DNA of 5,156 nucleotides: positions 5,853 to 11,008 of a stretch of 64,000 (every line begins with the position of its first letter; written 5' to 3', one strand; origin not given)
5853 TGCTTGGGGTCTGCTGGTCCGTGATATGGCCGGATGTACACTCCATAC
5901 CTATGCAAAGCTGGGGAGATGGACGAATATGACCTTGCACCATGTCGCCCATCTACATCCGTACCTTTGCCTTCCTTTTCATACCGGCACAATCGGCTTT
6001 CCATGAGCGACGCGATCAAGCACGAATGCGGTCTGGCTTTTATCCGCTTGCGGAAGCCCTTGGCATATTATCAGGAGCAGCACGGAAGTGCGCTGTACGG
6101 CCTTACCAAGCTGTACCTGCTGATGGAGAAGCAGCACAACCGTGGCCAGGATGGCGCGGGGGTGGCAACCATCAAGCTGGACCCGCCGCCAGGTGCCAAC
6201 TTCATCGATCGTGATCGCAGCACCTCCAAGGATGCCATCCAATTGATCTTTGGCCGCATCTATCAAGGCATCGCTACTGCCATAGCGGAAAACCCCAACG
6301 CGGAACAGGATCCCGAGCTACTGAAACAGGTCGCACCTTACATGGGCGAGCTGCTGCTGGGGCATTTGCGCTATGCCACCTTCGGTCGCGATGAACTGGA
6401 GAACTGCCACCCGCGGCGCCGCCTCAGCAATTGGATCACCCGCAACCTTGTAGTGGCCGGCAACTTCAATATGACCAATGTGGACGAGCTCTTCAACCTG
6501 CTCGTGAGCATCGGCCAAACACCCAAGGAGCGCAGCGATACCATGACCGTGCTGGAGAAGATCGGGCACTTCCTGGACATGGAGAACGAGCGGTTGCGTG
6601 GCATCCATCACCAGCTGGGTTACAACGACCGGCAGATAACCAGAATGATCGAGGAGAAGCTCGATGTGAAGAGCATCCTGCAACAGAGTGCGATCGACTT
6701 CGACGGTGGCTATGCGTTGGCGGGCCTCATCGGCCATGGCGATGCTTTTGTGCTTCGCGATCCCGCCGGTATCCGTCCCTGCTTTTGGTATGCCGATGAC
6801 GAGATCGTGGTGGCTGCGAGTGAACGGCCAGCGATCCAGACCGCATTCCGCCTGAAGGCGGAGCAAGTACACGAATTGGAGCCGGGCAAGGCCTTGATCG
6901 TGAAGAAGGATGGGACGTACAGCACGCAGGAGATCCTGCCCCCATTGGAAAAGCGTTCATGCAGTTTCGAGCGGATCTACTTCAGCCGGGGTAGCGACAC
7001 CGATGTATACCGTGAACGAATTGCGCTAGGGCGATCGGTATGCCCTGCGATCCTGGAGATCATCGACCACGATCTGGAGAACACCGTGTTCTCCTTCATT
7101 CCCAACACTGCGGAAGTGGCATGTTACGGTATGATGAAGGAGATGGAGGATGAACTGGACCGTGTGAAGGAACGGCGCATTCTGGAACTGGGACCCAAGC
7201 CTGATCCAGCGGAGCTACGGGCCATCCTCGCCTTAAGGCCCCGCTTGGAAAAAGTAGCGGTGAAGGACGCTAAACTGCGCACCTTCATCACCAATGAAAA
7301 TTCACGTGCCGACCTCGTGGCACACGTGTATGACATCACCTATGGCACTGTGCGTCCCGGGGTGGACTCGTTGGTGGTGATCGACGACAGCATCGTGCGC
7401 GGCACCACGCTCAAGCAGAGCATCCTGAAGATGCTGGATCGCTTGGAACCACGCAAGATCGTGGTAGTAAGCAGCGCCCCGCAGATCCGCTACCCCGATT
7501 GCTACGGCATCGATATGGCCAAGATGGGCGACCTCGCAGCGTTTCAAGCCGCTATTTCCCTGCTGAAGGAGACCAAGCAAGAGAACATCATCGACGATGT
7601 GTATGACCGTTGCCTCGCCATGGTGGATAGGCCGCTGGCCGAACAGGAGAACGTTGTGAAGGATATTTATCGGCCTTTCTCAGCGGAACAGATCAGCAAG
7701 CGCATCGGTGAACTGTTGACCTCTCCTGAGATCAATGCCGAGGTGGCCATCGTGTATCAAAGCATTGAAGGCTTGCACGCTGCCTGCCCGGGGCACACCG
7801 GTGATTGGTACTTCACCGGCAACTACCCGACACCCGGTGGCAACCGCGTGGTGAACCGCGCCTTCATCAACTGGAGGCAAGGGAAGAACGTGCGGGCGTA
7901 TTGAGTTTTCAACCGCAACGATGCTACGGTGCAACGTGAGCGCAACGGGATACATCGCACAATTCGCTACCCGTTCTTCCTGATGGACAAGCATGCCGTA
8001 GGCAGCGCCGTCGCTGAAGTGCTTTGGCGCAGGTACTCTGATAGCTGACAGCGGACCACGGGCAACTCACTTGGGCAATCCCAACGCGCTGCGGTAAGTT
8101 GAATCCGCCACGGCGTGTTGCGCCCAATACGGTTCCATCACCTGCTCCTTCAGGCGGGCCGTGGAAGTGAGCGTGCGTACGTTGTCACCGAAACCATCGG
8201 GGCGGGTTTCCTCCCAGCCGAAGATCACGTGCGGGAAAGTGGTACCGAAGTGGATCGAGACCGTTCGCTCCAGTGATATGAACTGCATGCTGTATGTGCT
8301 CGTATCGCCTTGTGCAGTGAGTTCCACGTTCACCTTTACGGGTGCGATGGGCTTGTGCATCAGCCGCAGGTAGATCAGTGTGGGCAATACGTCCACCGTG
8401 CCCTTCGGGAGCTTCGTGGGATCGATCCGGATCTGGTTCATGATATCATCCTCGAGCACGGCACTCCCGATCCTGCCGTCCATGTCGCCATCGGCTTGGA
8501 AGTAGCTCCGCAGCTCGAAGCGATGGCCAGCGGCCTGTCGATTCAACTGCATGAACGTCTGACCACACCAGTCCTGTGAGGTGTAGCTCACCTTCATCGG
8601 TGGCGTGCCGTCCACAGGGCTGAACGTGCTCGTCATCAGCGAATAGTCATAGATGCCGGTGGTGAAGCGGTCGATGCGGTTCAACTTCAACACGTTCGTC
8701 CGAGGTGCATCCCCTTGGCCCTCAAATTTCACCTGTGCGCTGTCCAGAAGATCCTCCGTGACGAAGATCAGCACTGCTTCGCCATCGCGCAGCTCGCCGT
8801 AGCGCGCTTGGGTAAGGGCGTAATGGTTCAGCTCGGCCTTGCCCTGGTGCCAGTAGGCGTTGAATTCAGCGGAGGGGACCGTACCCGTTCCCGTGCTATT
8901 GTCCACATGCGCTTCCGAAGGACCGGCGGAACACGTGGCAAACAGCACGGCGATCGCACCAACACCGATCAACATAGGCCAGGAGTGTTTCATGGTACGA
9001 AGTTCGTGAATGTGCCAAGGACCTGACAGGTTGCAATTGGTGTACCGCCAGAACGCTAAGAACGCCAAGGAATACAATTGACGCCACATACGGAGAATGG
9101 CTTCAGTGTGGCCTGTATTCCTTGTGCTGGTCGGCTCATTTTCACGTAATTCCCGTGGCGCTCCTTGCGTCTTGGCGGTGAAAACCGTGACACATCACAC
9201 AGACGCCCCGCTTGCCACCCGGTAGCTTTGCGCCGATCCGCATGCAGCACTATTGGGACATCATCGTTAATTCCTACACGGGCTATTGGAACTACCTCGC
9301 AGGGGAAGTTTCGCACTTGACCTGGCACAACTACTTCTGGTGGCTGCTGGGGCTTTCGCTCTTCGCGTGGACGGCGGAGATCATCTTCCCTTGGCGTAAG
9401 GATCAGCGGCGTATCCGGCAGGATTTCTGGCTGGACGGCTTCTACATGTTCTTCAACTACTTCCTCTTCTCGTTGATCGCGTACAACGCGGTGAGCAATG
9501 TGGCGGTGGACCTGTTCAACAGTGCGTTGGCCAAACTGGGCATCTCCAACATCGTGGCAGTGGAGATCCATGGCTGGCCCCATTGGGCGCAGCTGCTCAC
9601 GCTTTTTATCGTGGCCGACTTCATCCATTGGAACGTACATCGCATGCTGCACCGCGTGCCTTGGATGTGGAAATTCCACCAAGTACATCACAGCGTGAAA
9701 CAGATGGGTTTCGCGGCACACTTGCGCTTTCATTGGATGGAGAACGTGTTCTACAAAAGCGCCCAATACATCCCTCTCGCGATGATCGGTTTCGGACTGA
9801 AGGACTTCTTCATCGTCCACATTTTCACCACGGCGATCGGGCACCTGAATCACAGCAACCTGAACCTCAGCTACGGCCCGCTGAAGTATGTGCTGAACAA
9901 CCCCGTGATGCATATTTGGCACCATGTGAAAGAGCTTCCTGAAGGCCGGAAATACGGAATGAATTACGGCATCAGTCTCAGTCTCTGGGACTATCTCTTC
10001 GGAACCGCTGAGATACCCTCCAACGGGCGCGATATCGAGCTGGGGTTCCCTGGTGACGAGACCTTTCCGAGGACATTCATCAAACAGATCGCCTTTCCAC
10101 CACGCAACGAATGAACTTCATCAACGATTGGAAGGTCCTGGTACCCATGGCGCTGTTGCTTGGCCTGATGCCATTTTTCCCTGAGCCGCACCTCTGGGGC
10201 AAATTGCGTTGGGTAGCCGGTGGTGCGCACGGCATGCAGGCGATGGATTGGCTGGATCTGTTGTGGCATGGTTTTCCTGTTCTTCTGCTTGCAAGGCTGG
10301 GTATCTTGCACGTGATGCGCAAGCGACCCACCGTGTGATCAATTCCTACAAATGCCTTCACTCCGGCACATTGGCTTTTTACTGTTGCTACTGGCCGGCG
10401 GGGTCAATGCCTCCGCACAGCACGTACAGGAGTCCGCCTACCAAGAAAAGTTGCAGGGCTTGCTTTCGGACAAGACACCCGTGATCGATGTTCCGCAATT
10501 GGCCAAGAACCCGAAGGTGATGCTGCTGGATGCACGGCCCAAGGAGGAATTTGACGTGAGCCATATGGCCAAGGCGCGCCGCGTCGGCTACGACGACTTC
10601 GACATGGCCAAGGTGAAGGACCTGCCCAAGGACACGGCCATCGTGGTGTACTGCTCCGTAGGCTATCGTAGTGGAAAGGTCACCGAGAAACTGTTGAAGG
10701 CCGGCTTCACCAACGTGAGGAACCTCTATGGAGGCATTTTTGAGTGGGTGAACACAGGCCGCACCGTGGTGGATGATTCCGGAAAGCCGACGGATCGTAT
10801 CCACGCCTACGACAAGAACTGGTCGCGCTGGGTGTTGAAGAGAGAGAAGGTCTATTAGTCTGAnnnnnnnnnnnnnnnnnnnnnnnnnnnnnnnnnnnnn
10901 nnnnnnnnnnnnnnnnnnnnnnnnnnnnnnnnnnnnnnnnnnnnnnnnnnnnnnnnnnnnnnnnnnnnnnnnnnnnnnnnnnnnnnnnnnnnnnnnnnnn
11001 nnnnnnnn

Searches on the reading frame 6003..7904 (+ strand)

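Call 77: search_protein_families(library=ncbifam, proteins=[window:6003-7904:+], max_evalue=0.001)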
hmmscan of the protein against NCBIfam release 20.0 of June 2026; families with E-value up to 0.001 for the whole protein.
window:6003-7904:+ (633 aa): 3 families
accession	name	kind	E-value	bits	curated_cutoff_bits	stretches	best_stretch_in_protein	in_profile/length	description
TIGR01134.1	purF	equivalog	3e-33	115.8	350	2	115-350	64-267/432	amidophosphoribosyltransferase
NF001484.0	PRK00331.1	subfamily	0.00035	19.1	381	1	111-304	61-220/601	isomerizing glutamine--fructose-6-phosphate transaminase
TIGR01536.1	asn_synth_AEB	equivalog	0.00096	18.3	267.1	0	230-287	117-175/517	asparagine synthase (glutamine-hydrolyzing)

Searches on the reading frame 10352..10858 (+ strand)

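Call 77: search_protein_families(library=ncbifam, proteins=[window:10352-10858:+], max_evalue=0.001)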
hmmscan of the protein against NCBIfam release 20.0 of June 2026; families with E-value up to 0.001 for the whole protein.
window:10352-10858:+ (168 aa): 11 families
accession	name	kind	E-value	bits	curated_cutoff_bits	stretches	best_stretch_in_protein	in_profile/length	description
NF045521.1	rhoda_near_glyco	subfamily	7.4e-56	188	145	1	27-168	2-144/144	rhodanese homology domain-containing protein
NF005902.0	PRK07878.1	equivalog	2e-12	46.7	647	1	50-135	298-384/392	adenylyltransferase/sulfurtransferase MoeZ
NF006444.0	PRK08762.1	equivalog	3.8e-12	45.5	449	1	49-148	21-123/387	molybdopterin-synthase adenylyltransferase MoeB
NF041203.1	rhodanese_LYCAU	equivalog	8.9e-12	44.8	115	1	49-135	30-119/126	rhodanese-related (seleno)protein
NF001133.1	PRK00142.1-1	equivalog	2.4e-11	43.6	170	1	46-135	112-206/229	oxygen-dependent tRNA uridine(34) hydroxylase TrhO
NF005646.0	PRK07411.1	equivalog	1.3e-07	31.1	633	1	52-135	296-382/390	molybdopterin-synthase adenylyltransferase MoeB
NF001195.0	PRK00162.1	equivalog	5.3e-07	29.9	102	1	45-136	10-100/108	thiosulfate sulfurtransferase GlpE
NF033833.0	rhodan_ChrE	equivalog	3.3e-05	23.8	120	1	55-138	19-103/108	rhodanese family chromate resistance protein ChrE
NF007627.0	PRK10287.1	equivalog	0.00012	22.2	102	1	58-129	23-94/104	thiosulfate sulfurtransferase PspE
NF003703.0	PRK05320.1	equivalog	0.00031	20.5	331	1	55-133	131-214/280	sulfurtransferase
TIGR02981.1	phageshock_pspE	exception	0.00059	20.1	126.3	1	58-129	21-92/101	thiosulfate sulfurtransferase PspE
